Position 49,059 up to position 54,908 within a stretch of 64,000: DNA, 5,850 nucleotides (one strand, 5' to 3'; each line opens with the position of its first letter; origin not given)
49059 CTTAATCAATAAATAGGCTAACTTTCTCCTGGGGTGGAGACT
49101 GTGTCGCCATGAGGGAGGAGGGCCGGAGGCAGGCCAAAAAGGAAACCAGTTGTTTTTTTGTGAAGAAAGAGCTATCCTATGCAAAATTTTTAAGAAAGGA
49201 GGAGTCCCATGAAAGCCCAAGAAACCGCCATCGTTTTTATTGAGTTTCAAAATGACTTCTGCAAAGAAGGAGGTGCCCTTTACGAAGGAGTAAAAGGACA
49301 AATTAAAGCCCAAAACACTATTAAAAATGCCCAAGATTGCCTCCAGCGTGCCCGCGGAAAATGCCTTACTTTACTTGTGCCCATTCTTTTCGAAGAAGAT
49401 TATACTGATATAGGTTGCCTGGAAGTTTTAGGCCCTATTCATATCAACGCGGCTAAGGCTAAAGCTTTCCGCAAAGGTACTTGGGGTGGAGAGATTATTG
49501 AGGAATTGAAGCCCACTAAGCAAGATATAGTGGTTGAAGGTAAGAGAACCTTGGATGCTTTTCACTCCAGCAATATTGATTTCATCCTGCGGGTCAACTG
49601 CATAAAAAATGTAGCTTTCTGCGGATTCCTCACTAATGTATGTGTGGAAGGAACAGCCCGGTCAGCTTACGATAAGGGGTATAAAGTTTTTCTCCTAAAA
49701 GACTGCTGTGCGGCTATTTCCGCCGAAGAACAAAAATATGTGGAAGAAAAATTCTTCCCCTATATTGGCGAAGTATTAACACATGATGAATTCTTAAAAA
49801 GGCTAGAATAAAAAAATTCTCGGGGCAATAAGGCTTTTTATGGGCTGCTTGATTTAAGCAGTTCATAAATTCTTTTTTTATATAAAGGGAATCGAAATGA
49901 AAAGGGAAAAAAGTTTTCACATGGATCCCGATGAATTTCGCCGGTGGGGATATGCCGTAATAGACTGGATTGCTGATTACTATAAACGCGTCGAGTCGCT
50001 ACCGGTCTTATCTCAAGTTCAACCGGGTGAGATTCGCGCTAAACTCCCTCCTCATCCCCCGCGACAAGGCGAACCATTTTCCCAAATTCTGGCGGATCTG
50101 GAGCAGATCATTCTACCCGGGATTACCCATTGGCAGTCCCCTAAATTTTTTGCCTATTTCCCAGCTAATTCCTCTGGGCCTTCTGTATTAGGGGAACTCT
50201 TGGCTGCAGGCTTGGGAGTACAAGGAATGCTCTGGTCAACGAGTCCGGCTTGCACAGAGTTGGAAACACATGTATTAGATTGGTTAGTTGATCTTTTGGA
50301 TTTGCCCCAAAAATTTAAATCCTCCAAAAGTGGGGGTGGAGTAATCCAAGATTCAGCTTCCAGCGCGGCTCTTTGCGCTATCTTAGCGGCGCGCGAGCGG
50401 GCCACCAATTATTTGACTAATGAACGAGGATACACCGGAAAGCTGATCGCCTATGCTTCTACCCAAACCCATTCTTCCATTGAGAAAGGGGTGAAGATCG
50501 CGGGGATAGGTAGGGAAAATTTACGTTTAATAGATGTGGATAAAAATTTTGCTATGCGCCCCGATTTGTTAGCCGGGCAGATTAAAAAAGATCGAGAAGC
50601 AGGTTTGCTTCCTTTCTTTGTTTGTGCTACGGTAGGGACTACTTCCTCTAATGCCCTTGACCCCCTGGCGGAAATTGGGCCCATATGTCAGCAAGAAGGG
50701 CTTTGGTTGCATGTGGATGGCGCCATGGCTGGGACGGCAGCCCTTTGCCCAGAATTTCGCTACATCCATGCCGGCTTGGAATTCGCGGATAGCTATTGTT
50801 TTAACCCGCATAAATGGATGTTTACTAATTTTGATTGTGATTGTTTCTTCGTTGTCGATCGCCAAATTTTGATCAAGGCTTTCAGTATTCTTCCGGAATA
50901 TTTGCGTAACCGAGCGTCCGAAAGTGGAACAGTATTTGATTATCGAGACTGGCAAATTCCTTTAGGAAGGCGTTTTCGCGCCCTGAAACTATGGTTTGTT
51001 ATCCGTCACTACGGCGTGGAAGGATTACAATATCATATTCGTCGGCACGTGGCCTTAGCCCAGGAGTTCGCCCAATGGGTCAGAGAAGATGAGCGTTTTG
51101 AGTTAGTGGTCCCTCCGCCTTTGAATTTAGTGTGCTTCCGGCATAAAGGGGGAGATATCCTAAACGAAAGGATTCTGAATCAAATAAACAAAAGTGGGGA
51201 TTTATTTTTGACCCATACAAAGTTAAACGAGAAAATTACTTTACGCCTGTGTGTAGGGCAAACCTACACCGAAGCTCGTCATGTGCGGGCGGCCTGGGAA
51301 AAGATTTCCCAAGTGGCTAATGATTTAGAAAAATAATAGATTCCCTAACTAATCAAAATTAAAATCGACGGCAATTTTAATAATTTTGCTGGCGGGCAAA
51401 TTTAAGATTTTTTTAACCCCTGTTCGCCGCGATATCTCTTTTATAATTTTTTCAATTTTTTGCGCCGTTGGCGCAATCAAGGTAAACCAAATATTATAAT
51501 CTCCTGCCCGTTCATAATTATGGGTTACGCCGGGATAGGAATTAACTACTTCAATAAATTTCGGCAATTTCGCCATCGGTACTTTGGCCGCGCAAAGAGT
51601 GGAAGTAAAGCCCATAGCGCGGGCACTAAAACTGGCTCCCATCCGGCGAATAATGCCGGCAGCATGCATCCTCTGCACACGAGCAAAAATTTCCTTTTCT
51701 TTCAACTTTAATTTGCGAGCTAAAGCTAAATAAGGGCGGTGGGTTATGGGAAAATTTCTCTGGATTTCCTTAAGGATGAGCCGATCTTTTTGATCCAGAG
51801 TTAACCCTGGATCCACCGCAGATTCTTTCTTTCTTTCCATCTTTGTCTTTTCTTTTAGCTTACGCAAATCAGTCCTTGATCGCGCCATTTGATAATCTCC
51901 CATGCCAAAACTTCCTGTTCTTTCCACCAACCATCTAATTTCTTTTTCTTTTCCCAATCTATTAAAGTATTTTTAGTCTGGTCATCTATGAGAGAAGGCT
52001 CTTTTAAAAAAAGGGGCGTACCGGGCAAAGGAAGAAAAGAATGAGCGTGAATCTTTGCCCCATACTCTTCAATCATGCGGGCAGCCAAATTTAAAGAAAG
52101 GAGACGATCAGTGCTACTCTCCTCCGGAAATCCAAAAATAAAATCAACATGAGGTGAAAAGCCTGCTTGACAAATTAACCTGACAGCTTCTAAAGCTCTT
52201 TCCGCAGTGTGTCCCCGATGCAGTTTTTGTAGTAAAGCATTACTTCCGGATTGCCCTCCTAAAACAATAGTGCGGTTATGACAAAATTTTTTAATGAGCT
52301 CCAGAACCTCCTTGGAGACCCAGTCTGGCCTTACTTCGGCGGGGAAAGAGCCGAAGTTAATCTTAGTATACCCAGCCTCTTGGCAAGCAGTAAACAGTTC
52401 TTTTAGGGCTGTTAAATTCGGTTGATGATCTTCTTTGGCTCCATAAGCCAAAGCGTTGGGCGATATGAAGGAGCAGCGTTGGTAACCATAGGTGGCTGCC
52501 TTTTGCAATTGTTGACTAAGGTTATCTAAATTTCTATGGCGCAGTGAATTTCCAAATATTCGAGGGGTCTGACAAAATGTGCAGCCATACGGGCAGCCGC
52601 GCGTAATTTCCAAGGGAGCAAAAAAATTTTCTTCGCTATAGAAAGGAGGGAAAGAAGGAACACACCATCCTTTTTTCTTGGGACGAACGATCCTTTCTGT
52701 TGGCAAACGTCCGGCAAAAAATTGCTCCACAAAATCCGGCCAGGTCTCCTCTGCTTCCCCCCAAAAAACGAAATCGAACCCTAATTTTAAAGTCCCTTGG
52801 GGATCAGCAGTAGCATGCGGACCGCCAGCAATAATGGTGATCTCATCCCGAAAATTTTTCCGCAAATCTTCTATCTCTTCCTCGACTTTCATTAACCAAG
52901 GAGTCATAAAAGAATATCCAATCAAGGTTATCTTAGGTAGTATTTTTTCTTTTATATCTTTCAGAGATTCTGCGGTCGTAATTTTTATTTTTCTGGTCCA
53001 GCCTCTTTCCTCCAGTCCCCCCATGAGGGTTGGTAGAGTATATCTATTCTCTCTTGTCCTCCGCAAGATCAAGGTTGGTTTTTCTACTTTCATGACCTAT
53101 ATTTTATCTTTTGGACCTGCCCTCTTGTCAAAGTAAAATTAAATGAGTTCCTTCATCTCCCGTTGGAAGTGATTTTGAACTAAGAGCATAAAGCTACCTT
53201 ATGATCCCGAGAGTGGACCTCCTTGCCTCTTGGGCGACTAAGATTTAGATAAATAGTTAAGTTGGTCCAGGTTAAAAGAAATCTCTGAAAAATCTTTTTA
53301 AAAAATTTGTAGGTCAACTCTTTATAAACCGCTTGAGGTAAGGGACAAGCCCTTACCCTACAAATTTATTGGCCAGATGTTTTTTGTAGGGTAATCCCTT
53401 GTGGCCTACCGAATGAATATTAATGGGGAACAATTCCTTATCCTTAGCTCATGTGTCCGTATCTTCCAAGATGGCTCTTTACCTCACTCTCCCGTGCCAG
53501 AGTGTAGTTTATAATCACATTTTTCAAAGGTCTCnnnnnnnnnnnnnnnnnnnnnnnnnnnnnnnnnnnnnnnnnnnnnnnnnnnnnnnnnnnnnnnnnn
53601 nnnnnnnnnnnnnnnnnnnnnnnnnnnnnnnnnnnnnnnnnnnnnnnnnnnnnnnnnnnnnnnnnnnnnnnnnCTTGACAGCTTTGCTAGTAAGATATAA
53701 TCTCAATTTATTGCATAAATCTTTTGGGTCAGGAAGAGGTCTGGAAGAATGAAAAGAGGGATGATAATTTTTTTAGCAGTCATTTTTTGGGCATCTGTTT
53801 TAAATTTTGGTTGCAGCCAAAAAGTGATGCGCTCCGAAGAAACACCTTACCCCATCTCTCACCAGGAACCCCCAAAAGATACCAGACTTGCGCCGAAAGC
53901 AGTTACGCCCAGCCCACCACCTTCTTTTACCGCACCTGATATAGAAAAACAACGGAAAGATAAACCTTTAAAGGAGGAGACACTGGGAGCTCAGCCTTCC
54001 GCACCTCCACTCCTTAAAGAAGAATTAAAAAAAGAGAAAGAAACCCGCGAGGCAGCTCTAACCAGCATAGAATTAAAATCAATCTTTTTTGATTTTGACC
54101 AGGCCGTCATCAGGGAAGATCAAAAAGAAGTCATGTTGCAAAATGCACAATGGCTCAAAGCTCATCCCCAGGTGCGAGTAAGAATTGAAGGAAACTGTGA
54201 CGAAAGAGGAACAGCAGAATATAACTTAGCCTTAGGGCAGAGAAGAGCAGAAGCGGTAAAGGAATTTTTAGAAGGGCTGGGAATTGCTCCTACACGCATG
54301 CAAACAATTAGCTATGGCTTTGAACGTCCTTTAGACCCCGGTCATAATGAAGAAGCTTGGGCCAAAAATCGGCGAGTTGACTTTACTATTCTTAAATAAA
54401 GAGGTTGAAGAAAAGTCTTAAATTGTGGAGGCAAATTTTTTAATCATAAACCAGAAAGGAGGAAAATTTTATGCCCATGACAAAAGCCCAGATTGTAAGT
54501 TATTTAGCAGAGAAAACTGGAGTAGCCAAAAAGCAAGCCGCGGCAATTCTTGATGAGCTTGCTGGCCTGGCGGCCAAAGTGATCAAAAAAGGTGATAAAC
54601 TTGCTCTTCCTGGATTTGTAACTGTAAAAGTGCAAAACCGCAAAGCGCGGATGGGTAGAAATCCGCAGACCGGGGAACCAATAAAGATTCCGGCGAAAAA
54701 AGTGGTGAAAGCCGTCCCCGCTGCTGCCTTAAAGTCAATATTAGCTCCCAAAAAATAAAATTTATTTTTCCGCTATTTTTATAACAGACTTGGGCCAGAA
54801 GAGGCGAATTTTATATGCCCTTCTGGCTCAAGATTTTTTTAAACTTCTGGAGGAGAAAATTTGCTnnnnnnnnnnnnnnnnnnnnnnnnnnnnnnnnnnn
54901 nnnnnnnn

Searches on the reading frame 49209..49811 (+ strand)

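Call 54: search_protein_families(library=pfam, proteins=[window:49209-49811:+], max_evalue=0.00001)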
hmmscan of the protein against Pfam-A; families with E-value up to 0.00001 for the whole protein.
window:49209-49811:+ (200 aa): 1 family
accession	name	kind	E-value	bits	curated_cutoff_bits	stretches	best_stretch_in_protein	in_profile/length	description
PF00857.26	Isochorismatase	-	5.5e-39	134.5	27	1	6-194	1-175/175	Isochorismatase domain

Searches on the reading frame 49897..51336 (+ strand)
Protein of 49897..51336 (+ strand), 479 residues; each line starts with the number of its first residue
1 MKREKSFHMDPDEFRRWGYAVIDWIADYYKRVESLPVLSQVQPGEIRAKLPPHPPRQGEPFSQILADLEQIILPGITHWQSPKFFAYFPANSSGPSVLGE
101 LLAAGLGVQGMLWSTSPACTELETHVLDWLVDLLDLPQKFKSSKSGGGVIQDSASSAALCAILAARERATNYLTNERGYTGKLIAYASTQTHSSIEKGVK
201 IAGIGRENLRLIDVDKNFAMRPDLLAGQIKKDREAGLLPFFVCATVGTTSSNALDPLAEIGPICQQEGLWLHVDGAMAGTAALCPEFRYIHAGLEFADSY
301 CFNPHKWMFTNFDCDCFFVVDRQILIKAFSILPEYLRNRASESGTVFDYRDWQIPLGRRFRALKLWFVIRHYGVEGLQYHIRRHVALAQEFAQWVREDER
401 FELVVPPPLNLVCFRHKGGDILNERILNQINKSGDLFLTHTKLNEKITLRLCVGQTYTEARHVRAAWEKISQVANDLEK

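Call 55: search_protein_families(library=pfam, proteins=[window:49897-51336:+], max_evalue=0.0001)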
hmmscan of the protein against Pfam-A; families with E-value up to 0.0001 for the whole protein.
window:49897-51336:+ (479 aa): 1 family
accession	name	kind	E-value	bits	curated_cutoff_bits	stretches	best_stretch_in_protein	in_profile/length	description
PF00282.25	Pyridoxal_deC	-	4.2e-121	404.7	27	1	43-417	1-375/375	Pyridoxal-dependent decarboxylase conserved domain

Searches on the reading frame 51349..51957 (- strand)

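Call 55: search_protein_families(library=pfam, proteins=[window:51349-51957:-], max_evalue=0.0001)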
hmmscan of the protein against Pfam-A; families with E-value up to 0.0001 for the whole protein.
window:51349-51957:- (202 aa): 5 families
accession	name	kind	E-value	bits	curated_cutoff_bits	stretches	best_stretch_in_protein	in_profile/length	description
PF17805.7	AsnC_trans_reg2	-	1.3e-21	77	27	1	115-194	2-86/86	AsnC-like ligand binding domain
PF22451.2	NirdL-like_HTH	-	8.1e-17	61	27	1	58-104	1-47/47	Siroheme decarboxylase NirDL-like HTH domain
PF13404.12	HTH_AsnC-type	-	2.2e-08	34.2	27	1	54-98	1-42/42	AsnC-type helix-turn-helix domain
PF01037.27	AsnC_trans_reg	-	5.2e-05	23.5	25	0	130-184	9-65/73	Lrp/AsnC ligand binding domain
PF13412.12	HTH_24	-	5.5e-05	23.1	21.9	0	54-104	1-48/48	Winged helix-turn-helix DNA-binding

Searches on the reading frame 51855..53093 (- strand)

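Call 55: search_protein_families(library=pfam, proteins=[window:51855-53093:-], max_evalue=0.0001)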
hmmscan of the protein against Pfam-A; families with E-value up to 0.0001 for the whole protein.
window:51855-53093:- (412 aa): 2 families
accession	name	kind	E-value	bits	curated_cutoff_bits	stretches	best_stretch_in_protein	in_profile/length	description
PF04055.27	Radical_SAM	-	5.6e-21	75.9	29.5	1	162-330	2-159/166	Radical SAM superfamily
PF02310.24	B12-binding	-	1.6e-10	41.3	32.1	1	45-120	41-119/121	B12 binding domain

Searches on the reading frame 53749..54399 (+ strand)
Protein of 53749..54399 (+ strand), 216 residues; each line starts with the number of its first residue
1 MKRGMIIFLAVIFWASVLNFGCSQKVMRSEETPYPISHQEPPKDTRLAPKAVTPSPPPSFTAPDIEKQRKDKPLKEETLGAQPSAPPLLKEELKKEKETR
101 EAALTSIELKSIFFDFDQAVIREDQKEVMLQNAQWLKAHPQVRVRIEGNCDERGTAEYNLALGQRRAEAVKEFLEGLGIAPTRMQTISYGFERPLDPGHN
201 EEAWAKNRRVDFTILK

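Call 55: search_protein_families(library=pfam, proteins=[window:53749-54399:+], max_evalue=0.0001)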
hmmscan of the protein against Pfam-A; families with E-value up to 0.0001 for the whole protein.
window:53749-54399:+ (216 aa): 1 family
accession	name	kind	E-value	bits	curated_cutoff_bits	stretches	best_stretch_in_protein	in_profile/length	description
PF00691.25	OmpA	-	1.4e-18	67.5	27.2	1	113-208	1-98/98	OmpA family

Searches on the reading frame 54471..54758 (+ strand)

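Call 3: search_protein_families(library=pfam, proteins=[window:54471-54758:+], max_evalue=0.01)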
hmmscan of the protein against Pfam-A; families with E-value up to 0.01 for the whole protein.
window:54471-54758:+ (95 aa): 1 family
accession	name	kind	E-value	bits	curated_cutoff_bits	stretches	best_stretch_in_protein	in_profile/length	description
PF00216.26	Bac_DNA_binding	-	3.5e-28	98.1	22.4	1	3-91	1-89/90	Bacterial DNA-binding protein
